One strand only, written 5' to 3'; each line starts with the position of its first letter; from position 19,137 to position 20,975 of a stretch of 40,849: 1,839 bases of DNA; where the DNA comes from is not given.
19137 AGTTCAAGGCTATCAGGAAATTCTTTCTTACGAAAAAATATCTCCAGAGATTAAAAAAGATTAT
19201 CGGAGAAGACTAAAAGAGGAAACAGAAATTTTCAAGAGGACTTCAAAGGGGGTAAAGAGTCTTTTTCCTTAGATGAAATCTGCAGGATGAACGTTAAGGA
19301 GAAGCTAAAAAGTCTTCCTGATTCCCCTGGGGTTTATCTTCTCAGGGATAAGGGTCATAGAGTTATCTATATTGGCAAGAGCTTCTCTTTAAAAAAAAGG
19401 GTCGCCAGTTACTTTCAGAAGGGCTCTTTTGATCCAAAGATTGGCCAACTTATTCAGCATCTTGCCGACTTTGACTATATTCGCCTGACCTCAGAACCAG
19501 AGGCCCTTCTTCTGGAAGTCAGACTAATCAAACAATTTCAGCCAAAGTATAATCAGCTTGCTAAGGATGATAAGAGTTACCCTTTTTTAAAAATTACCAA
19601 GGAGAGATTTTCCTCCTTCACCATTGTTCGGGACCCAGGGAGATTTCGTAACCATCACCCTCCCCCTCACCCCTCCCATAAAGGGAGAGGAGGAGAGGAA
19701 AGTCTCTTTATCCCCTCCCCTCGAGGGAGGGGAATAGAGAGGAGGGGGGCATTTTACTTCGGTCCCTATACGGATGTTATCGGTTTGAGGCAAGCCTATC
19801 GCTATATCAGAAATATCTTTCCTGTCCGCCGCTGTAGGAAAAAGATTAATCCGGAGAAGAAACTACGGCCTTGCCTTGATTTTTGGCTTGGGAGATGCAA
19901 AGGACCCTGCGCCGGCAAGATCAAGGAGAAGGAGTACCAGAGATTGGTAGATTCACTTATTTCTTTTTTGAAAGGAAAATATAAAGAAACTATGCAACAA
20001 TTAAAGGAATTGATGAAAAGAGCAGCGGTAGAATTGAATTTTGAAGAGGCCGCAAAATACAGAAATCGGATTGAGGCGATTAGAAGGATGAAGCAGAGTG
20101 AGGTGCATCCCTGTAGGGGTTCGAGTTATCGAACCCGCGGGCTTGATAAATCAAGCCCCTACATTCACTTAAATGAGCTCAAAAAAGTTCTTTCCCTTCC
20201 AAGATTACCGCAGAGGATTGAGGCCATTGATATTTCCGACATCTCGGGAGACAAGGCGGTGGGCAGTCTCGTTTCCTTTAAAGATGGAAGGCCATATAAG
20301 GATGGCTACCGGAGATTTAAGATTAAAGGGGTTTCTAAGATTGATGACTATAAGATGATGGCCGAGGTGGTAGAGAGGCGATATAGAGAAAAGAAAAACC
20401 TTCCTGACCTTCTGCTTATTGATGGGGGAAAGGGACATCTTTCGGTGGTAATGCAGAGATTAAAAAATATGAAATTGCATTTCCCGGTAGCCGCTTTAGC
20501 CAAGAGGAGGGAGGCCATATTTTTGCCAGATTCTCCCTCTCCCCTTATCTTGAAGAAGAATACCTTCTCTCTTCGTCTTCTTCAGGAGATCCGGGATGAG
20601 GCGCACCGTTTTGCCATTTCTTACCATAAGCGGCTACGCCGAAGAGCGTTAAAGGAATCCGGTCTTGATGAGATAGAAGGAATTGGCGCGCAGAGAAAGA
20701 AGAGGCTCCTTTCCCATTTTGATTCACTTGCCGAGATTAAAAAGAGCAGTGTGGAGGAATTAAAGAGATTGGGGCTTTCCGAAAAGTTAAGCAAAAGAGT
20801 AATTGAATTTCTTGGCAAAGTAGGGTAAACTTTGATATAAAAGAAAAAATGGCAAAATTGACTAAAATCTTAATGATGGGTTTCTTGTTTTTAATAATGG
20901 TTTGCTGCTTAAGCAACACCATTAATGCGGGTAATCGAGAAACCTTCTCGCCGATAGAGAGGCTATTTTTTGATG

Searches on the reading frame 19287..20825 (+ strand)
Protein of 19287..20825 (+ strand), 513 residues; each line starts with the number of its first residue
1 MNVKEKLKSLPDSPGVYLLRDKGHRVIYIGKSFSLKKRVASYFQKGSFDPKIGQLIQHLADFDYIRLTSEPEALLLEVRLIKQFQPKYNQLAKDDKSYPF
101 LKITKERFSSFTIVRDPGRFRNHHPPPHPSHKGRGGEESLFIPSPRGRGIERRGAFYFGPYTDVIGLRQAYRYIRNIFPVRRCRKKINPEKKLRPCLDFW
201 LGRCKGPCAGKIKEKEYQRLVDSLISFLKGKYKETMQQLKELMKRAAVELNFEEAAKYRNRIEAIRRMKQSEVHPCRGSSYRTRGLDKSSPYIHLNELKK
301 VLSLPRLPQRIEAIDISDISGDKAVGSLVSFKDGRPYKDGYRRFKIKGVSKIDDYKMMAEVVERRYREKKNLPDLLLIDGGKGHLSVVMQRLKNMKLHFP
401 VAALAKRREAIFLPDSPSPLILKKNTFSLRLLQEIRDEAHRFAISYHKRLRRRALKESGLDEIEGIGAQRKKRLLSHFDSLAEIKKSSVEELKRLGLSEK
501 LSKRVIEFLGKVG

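Call 18: find_homologous_proteins(query=window:19287-20825:+, max_evalue=1e-20)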
Query window:19287-20825:+ (513 aa): 7482 proteins with E <= 1e-20 among 8000 candidates; the best 120 are listed.
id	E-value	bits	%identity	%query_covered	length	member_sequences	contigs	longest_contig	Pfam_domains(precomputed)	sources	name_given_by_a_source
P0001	0.0e+0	1141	100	100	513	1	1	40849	PF27096.1,PF14520.13,PF02151.26,PF01541.31,PF08459.18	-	-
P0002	3.8e-234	796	71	100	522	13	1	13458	PF27096.1,PF14520.13,PF01541.31,PF08459.18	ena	-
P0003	2.3e-233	794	75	99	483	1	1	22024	PF27096.1,PF14520.13,PF02151.26,PF01541.31,PF08459.18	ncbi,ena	-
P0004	3.1e-229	780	70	100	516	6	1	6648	PF27096.1,PF14520.13,PF01541.31,PF08459.18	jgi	-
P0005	9.4e-221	752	71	100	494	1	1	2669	PF27096.1,PF14520.13,PF02151.26,PF01541.31,PF08459.18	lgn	-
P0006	2.7e-204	698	66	99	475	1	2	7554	PF27096.1,PF14520.13,PF02151.26,PF01541.31,PF08459.18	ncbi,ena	-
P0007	2.0e-200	685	67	99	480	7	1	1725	PF12826.14,PF27096.1,PF14520.13,PF02151.26,PF01541.31,PF08459.18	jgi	-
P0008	2.9e-199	681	64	99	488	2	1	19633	PF27096.1,PF14520.13,PF02151.26,PF01541.31,PF08459.18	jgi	-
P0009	2.6e-198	678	64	99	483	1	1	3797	PF27096.1,PF14520.13,PF02151.26,PF01541.31,PF08459.18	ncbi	-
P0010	3.2e-198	678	66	99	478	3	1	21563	PF27096.1,PF14520.13,PF02151.26,PF01541.31,PF08459.18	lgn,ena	-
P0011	9.7e-125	435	45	98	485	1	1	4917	PF27096.1,PF14520.13,PF01541.31,PF08459.18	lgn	-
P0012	4.0e-124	433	44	98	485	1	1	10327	PF27096.1,PF14520.13,PF01541.31,PF08459.18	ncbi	ncbi:MAG: excinuclease ABC subunit UvrC [Candidatus Ratteibacteria bacterium]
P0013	1.1e-122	429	46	98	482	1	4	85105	PF27096.1,PF14520.13,PF01541.31,PF08459.18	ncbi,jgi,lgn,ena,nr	ncbi:MAG TPA: excinuclease ABC subunit UvrC [bacterium]|nr:excinuclease ABC subunit UvrC [bacterium]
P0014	2.6e-122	427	44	99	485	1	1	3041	PF27096.1,PF14520.13,PF01541.31,PF08459.18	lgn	-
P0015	6.3e-122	426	45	98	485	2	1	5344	PF27096.1,PF14520.13,PF01541.31,PF08459.18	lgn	-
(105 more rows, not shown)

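Call 21: find_encoding_contigs(protein=P0002, flank=10000, max_places=3)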
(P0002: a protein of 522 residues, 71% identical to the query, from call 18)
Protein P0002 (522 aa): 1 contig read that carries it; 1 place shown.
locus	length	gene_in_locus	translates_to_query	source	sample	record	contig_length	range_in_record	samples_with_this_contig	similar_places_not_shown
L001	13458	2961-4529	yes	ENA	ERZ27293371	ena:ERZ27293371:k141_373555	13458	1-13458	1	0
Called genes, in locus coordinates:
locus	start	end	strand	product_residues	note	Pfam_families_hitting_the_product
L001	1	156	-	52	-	?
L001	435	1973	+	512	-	PF03023:MurJ, PF01554:MatE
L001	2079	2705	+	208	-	PF02163:Peptidase_M50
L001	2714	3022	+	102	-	PF08899:DUF1844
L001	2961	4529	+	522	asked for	PF01541:GIY-YIG (weak), PF27096:UvrC_M, PF08459:UvrC_RNaseH_dom, PF14520:HHH_5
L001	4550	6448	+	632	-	PF02563:Poly_export, PF10531:SLBB, PF22461:SLBB_2, PF10531:SLBB, PF22461:SLBB_2 (weak)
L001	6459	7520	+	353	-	PF02706:Wzz (weak), PF13807:GNVR (weak)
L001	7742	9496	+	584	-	PF00664:ABC_membrane, PF00005:ABC_tran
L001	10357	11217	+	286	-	-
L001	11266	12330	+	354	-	PF01972:SDH_protease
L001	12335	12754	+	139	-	PF18929:DUF5678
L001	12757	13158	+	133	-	PF13975:gag-asp_proteas (faint)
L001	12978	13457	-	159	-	?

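Call 22: find_encoding_contigs(protein=P0007, flank=10000, max_places=3)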
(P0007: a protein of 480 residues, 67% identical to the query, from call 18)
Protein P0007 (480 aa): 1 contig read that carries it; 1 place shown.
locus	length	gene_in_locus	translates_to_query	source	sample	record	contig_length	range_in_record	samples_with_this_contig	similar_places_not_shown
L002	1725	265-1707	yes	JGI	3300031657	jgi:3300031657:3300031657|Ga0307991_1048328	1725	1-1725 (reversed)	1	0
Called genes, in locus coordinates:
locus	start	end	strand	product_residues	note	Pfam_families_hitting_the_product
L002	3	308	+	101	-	PF08899:DUF1844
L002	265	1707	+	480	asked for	PF01541:GIY-YIG (weak), PF27096:UvrC_M, PF02151:UVR, PF12826:HHH_2 (faint), PF08459:UvrC_RNaseH_dom, PF14520:HHH_5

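Call 23: find_encoding_contigs(protein=P0010, flank=10000, max_places=3)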
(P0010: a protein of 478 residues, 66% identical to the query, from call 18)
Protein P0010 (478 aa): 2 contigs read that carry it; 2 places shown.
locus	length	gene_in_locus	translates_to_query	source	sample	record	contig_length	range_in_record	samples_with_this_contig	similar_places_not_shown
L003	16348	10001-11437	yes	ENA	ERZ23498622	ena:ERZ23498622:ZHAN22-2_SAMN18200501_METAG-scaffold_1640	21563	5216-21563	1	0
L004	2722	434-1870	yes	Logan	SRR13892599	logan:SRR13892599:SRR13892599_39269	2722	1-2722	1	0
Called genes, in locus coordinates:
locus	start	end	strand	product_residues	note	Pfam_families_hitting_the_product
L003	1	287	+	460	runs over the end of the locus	PF11638:DnaA_N, PF01695:IstB_IS21 (weak), PF00308:Bac_DnaA, PF01637:ATPase_2 (faint), PF00004:AAA, PF08299:Bac_DnaA_C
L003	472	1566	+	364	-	PF00712:DNA_pol3_beta, PF02767:DNA_pol3_beta_2, PF02768:DNA_pol3_beta_3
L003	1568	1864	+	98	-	PF05258:DciA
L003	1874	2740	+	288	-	PF00701:DHDPS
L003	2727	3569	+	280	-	PF17848:Zn_ribbon_ACC (weak), PF01039:Carboxyl_trans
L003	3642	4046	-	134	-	PF07385:Lyx_isomer (faint), PF00190:Cupin_1 (weak), PF02311:AraC_binding (weak), PF07883:Cupin_2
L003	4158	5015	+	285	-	PF16881:LIAS_N, PF04055:Radical_SAM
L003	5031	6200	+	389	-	PF00155:Aminotran_1_2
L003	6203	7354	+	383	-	PF00155:Aminotran_1_2, PF01041:DegT_DnrJ_EryC1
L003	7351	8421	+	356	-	PF01208:URO-D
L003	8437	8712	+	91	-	PF02699:YajC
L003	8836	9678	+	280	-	PF03547:Mem_trans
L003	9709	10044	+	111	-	PF08899:DUF1844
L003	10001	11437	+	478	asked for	PF01541:GIY-YIG (weak), PF27096:UvrC_M, PF02151:UVR, PF08459:UvrC_RNaseH_dom, PF14520:HHH_5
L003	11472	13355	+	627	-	PF02563:Poly_export, PF10531:SLBB, PF22461:SLBB_2 (weak), PF10531:SLBB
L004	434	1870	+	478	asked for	PF01541:GIY-YIG (weak), PF27096:UvrC_M, PF02151:UVR, PF08459:UvrC_RNaseH_dom, PF14520:HHH_5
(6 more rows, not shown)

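Call 26: find_encoding_contigs(protein=P0003, flank=10000, max_places=2)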
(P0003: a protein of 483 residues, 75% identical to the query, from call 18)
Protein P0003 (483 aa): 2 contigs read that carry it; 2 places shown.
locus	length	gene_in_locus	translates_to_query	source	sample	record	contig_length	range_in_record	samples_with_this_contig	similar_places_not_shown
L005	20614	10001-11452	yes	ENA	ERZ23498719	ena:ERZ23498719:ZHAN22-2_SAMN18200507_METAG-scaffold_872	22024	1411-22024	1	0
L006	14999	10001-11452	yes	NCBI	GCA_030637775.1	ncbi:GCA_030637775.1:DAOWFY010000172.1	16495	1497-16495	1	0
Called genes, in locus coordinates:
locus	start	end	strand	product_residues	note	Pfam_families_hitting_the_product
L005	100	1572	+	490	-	PF03023:MurJ, PF01554:MatE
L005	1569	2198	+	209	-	PF02163:Peptidase_M50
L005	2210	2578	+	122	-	PF08899:DUF1844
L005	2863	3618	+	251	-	PF01261:AP_endonuc_2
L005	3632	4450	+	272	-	PF01261:AP_endonuc_2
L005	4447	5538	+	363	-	PF01408:GFO_IDH_MocA, PF03447:NAD_binding_3 (weak), PF22725:GFO_IDH_MocA_C3, PF02894:GFO_IDH_MocA_C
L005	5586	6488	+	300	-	PF01261:AP_endonuc_2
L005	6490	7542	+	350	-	PF01408:GFO_IDH_MocA, PF03447:NAD_binding_3 (weak), PF22725:GFO_IDH_MocA_C3, PF02894:GFO_IDH_MocA_C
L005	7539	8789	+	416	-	PF01208:URO-D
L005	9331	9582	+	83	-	PF01402:RHH_1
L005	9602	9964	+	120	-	PF02452:PemK_toxin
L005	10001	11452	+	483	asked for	PF01541:GIY-YIG, PF27096:UvrC_M, PF02151:UVR, PF08459:UvrC_RNaseH_dom, PF14520:HHH_5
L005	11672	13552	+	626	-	PF02563:Poly_export, PF10531:SLBB, PF22461:SLBB_2 (weak), PF10531:SLBB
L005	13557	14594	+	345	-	PF13807:GNVR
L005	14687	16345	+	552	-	PF00664:ABC_membrane, PF00005:ABC_tran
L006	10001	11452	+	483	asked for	PF01541:GIY-YIG, PF27096:UvrC_M, PF02151:UVR, PF08459:UvrC_RNaseH_dom, PF14520:HHH_5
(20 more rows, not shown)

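Call 27: find_encoding_contigs(protein=P0008, flank=10000, max_places=2)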
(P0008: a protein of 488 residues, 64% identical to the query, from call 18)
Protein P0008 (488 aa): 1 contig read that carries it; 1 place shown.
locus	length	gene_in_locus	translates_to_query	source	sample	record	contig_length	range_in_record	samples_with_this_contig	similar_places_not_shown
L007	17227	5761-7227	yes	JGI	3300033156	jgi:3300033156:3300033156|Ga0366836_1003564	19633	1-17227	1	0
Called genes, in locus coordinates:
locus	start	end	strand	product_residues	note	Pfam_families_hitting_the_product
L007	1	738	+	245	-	?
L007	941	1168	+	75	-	-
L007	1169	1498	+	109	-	PF05016:ParE_toxin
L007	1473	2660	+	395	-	PF00155:Aminotran_1_2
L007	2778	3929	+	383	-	PF00155:Aminotran_1_2, PF01041:DegT_DnrJ_EryC1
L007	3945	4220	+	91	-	PF02699:YajC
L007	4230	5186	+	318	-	PF03547:Mem_trans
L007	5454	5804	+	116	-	PF08899:DUF1844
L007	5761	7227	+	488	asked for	PF01541:GIY-YIG (weak), PF27096:UvrC_M, PF02151:UVR, PF08459:UvrC_RNaseH_dom, PF14520:HHH_5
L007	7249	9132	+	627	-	PF02563:Poly_export, PF10531:SLBB, PF22461:SLBB_2 (weak), PF10531:SLBB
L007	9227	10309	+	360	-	PF02706:Wzz (weak), PF13807:GNVR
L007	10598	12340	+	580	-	PF00664:ABC_membrane, PF00005:ABC_tran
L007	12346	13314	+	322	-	PF01018:GTP1_OBG, PF01926:MMR_HSR1, PF02421:FeoB_N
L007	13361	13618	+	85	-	-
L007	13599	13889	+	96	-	PF05016:ParE_toxin (weak)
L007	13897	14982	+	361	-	PF03462:PCRF, PF00472:RF-1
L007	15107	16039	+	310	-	PF01073:3Beta_HSD, PF01370:Epimerase, PF02719:Polysacc_synt_2 (faint), PF04321:RmlD_sub_bind (weak), PF07993:NAD_binding_4 (faint), PF16363:GDP_Man_Dehyd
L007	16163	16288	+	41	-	-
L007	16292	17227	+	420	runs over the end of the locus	PF01979:Amidohydro_1, PF12890:DHOase, PF07969:Amidohydro_3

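Call 28: find_encoding_contigs(protein=P0009, flank=10000, max_places=2)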
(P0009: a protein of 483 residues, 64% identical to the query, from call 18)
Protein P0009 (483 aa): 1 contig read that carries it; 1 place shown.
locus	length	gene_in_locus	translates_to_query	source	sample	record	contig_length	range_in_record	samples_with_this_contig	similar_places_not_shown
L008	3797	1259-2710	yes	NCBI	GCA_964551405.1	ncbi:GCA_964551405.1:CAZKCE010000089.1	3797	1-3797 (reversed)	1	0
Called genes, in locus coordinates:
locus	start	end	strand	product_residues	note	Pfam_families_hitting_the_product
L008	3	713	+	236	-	?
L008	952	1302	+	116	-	PF08899:DUF1844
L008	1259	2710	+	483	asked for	PF01541:GIY-YIG (weak), PF27096:UvrC_M, PF02151:UVR, PF08459:UvrC_RNaseH_dom, PF14520:HHH_5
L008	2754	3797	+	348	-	?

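Call 29: find_encoding_contigs(protein=P0005, flank=10000, max_places=2)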
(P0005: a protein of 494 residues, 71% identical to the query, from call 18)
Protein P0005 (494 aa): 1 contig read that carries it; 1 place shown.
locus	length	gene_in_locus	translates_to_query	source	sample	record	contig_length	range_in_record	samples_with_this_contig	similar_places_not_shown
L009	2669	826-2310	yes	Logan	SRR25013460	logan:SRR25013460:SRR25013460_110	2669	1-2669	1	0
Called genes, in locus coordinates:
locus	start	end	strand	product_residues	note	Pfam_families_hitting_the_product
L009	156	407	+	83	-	PF01402:RHH_1 (weak)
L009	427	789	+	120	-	PF02452:PemK_toxin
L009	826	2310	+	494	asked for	PF01541:GIY-YIG (weak), PF27096:UvrC_M, PF02151:UVR, PF08459:UvrC_RNaseH_dom, PF14520:HHH_5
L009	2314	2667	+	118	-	?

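Call 73: predict_structure(alignment_id=A2)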
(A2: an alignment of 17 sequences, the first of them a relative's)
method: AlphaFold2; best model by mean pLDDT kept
length: 513 residues; sequences in the alignment: 17
mean_pLDDT: 72.4   pTM: 0.41
mean pLDDT of the five models: 72.4, 71.0, 70.9, 70.1, 69.6
residues with pLDDT >= 90: 90; 70-90: 238; 50-70: 115; < 50: 70
segments of 3 or more residues with pLDDT < 50: 91-95, 119-147, 182-188, 192-198, 274-290
pLDDT, mean of each block of 10 residues (from residue 1): 69 80 81 67 51 62 77 68 68 53 77 61 29 28 34 72 70 65 47 46 55 72 77 80 87 84 78 42 32 79 91 85 84 88 86 89 90 94 94 94 85 88 82 91 84 66 80 76 83 89 86 61
secondary structure, 60 per line:
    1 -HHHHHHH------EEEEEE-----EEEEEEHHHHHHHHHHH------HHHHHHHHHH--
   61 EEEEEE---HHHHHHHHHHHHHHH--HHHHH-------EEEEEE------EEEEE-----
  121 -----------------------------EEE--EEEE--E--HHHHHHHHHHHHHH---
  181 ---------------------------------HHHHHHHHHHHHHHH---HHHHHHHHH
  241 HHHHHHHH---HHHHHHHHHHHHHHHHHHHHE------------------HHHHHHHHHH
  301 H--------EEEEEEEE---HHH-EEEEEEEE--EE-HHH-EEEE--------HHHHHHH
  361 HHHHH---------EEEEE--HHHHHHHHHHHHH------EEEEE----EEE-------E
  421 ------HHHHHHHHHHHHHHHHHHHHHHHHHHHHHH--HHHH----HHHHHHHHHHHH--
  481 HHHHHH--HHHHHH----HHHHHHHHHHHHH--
elements in order: H2-8 E15-20 E26-31 H32-42 H49-58 E61-66 H70-84 H87-91 E99-104 E111-115 E150-152 E155-158 H164-177 H214-228 H232-248 H252-271 H291-301 E310-317 E325-332 E342-345 H354-365 E375-379 H382-394 E401-405 E410-412 H427-456 H459-462 H467-478 H481-486 H489-494 H499-511
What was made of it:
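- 19655..19749 (.): Copy 2. A two-hairpin, dimer-like element in frame in uvrC, at site 1 between the strand FTIVR and FYFGPYT. It adds 33 codons relative to empty orthologues. AlphaFold gives pLDDT<50 and no secondary structure at residues 119-147 (call 73).
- pLDDT is below 50, with no secondary structure, at UvrC residues 119-147 and 274-290 (call 73).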

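Call 101: search_protein_families(library=pfam, proteins=[L007:1-738:+], max_evalue=0.001)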
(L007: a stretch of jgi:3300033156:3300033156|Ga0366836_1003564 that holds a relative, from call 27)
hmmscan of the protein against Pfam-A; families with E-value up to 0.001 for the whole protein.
L007:1-738:+ (245 aa): 2 families
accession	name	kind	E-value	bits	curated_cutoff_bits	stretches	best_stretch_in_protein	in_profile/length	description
PF04055.27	Radical_SAM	-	8.2e-15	55.8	29.5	1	48-201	1-148/166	Radical SAM superfamily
PF16881.10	LIAS_N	-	0.00016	22.6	27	1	1-33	64-96/96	N-terminal domain of lipoyl synthase of Radical_SAM family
